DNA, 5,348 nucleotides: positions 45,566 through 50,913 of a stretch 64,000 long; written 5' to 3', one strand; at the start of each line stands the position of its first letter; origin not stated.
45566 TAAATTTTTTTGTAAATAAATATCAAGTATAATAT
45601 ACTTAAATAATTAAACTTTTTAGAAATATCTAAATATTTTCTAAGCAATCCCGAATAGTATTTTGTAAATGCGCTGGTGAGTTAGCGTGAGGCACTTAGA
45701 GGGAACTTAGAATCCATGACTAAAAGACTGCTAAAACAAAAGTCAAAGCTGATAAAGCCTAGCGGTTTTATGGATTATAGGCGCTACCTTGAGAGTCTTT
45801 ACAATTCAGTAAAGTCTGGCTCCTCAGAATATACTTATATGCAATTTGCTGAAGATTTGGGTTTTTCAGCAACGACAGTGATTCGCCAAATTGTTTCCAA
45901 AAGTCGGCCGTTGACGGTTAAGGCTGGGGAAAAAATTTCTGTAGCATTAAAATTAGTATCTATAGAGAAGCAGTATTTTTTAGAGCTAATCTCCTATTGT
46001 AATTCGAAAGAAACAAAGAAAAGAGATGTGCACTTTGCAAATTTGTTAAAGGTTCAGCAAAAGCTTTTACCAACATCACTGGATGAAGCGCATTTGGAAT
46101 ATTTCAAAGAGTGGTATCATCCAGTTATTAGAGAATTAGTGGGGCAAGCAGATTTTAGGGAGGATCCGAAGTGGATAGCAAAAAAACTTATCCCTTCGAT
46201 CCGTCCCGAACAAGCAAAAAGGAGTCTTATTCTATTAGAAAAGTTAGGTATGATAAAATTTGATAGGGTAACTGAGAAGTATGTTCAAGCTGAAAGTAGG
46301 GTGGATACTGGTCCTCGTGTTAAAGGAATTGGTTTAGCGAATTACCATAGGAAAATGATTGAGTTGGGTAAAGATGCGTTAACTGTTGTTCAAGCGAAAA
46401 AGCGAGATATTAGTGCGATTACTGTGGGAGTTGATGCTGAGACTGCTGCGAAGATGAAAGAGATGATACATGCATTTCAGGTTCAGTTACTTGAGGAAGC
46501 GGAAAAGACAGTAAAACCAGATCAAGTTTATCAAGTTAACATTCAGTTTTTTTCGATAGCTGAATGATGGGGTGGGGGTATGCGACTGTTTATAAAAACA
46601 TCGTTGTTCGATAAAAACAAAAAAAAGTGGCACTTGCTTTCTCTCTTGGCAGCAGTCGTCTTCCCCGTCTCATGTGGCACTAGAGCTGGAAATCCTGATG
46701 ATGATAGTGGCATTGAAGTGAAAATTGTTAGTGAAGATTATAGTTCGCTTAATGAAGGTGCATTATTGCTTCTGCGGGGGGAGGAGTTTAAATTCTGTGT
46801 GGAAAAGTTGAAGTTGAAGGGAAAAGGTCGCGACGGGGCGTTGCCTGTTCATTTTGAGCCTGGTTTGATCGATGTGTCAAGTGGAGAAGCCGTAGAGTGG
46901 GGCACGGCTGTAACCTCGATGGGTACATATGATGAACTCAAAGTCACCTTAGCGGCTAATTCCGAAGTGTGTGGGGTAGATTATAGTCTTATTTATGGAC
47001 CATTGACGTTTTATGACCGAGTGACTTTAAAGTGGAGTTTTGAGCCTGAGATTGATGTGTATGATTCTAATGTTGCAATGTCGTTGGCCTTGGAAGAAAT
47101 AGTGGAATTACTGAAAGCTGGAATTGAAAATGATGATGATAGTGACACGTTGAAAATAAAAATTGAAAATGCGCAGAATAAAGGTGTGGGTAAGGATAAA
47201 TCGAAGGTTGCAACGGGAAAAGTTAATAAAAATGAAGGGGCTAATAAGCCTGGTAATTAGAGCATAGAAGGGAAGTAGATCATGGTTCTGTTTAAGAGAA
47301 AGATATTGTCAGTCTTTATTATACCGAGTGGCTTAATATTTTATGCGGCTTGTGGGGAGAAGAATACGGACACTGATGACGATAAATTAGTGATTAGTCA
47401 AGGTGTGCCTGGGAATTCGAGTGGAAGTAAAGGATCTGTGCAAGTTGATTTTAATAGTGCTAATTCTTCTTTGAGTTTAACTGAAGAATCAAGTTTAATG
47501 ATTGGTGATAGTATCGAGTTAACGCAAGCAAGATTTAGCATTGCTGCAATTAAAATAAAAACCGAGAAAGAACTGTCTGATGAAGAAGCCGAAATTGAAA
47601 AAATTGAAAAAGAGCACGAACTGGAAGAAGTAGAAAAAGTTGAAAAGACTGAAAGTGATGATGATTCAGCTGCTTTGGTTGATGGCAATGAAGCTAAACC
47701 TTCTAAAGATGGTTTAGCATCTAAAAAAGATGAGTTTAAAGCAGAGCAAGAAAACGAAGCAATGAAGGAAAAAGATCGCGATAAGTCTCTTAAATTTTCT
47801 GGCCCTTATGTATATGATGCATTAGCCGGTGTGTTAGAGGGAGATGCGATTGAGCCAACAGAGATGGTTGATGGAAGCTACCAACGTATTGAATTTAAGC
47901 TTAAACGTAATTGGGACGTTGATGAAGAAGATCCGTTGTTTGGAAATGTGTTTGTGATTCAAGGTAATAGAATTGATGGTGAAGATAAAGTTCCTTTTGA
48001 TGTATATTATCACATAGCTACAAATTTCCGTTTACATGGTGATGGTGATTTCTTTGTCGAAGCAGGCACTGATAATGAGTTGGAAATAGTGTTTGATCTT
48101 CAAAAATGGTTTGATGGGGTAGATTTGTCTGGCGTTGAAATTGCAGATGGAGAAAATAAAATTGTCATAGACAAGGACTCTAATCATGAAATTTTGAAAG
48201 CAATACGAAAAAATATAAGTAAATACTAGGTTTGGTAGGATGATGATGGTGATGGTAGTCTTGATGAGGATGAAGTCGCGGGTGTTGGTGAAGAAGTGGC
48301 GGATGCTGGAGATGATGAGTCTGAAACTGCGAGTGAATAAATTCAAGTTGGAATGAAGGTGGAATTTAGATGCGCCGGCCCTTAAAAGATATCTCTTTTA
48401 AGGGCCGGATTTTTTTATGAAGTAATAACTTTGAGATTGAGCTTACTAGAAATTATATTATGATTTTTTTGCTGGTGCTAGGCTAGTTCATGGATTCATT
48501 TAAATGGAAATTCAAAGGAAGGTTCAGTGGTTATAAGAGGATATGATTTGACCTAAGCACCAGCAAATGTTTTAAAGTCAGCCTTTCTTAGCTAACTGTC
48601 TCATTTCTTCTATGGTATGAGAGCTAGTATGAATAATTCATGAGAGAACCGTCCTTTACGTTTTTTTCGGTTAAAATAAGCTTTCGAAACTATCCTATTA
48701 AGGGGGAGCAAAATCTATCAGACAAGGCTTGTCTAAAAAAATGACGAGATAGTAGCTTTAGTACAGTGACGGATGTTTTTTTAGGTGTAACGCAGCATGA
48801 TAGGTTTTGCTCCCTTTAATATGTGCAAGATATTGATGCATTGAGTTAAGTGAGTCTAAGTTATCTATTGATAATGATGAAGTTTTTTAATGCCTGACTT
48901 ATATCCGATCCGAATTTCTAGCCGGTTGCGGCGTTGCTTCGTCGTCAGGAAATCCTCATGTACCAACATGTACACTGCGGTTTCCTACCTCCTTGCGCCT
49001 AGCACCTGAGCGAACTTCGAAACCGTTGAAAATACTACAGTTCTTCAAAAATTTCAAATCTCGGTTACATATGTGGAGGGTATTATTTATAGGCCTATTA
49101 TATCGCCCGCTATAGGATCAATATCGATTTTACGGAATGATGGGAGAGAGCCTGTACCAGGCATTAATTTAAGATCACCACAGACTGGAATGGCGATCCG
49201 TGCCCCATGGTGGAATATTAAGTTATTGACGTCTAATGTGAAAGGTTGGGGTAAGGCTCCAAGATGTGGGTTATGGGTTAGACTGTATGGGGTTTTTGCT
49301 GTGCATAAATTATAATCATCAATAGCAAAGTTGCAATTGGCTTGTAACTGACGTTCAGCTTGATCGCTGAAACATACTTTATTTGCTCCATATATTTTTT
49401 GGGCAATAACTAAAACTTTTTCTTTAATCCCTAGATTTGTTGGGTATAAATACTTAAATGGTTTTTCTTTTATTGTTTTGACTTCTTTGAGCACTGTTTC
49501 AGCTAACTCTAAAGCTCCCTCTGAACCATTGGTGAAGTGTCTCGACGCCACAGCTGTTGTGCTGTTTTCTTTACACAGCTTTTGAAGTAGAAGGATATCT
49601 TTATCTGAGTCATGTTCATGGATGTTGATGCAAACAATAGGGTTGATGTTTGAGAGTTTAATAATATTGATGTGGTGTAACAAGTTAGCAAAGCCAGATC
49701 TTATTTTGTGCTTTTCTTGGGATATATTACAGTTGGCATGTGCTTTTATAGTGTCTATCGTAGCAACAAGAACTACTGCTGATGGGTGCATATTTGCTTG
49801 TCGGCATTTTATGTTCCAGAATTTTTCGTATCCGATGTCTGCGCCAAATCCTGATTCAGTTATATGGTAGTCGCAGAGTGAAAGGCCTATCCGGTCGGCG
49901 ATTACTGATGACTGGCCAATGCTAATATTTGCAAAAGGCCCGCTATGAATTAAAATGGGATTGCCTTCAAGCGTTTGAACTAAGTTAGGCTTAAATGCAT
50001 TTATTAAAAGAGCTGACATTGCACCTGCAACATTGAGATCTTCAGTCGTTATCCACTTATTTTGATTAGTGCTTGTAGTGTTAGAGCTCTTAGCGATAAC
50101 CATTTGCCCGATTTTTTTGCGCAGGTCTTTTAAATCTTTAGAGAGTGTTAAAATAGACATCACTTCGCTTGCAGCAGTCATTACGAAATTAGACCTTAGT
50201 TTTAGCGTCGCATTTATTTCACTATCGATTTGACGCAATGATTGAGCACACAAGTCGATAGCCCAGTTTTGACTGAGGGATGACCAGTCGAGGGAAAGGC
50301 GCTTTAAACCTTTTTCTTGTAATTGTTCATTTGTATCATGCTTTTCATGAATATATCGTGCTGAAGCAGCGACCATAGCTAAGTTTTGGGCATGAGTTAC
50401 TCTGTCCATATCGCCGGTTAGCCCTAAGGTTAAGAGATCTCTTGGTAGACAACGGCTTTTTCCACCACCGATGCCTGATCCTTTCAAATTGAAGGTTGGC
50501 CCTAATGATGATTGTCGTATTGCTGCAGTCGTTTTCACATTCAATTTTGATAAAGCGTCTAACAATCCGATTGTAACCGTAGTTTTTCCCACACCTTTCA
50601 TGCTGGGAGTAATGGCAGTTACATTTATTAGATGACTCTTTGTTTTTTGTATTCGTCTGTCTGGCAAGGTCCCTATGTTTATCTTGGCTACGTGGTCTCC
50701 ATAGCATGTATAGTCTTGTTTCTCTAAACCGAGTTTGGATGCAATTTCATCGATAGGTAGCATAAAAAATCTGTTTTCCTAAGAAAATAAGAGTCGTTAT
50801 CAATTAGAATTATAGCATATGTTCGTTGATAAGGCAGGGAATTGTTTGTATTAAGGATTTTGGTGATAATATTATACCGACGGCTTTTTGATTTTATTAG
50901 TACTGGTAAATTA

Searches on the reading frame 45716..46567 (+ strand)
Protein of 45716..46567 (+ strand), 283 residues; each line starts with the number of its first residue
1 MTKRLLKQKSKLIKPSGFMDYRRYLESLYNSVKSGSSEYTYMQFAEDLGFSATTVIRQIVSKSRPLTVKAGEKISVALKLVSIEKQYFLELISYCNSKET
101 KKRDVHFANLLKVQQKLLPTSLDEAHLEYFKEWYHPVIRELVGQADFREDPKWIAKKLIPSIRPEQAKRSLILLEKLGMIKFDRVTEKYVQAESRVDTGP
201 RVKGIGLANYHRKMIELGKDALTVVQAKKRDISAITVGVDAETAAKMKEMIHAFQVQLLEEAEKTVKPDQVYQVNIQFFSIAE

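Call 4: search_protein_families(library=ncbifam, proteins=[window:45716-46567:+], max_evalue=1)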
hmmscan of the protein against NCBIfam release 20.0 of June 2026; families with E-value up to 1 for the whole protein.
window:45716-46567:+ (283 aa): 1 family
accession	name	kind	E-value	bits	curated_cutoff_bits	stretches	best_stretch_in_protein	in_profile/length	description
TIGR02147.1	Fsuc_second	paralog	4.6e-64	216.5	50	1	18-282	7-270/272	TIGR02147 family protein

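Call 5: search_protein_families(library=pfam, proteins=[window:45716-46567:+], max_evalue=1)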
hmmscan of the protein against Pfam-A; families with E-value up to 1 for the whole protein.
window:45716-46567:+ (283 aa): 2 families
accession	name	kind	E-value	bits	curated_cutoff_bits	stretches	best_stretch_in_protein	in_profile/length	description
PF14394.12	DUF4423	-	9e-38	130.1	30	1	121-280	9-164/165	Domain of unknown function (DUF4423)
PF09824.15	ArsR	-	0.015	15.4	28.6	0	20-75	105-156/159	ArsR transcriptional regulator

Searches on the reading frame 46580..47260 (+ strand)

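Call 4: search_protein_families(library=ncbifam, proteins=[window:46580-47260:+], max_evalue=1)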
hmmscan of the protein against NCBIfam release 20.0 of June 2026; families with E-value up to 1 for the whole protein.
window:46580-47260:+ (226 aa): 0 families

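Call 5: search_protein_families(library=pfam, proteins=[window:46580-47260:+], max_evalue=1)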
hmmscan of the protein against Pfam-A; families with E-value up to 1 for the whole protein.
window:46580-47260:+ (226 aa): 1 family
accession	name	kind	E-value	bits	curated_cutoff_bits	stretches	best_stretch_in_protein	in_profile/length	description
PF06588.17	Muskelin_N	-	0.17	12.3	27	1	162-199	75-112/197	Muskelin N-terminus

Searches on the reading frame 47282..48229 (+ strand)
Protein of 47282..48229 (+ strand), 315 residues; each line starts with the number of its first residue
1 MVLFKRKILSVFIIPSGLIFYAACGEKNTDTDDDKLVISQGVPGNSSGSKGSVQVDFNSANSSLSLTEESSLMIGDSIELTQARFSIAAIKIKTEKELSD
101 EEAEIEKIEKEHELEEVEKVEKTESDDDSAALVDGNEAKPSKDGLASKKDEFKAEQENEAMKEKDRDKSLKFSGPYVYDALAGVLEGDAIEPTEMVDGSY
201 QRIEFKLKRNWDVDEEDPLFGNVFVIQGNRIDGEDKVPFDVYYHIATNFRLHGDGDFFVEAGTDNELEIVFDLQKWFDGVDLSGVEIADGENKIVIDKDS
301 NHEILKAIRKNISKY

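Call 4: search_protein_families(library=ncbifam, proteins=[window:47282-48229:+], max_evalue=1)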
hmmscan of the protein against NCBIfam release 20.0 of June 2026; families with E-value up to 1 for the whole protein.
window:47282-48229:+ (315 aa): 0 families

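Call 5: search_protein_families(library=pfam, proteins=[window:47282-48229:+], max_evalue=1)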
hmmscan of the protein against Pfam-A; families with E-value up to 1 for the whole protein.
window:47282-48229:+ (315 aa): 2 families
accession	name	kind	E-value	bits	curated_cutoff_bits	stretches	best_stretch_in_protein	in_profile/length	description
PF20243.3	MbnP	-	0.046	14.1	27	0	259-283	158-182/189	MbnP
PF09638.15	Ph1570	-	0.046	14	27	1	57-122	54-120/156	Ph1570 protein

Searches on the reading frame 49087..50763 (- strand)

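Call 52: search_protein_families(library=pfam, proteins=[window:49087-50763:-], max_evalue=0.00001)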
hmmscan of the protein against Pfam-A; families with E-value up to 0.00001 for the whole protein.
window:49087-50763:- (558 aa): 1 family
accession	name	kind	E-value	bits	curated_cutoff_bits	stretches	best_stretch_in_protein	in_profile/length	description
PF01268.25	FTHFS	-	2.3e-174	581.1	27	1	2-558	13-555/556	Formate--tetrahydrofolate ligase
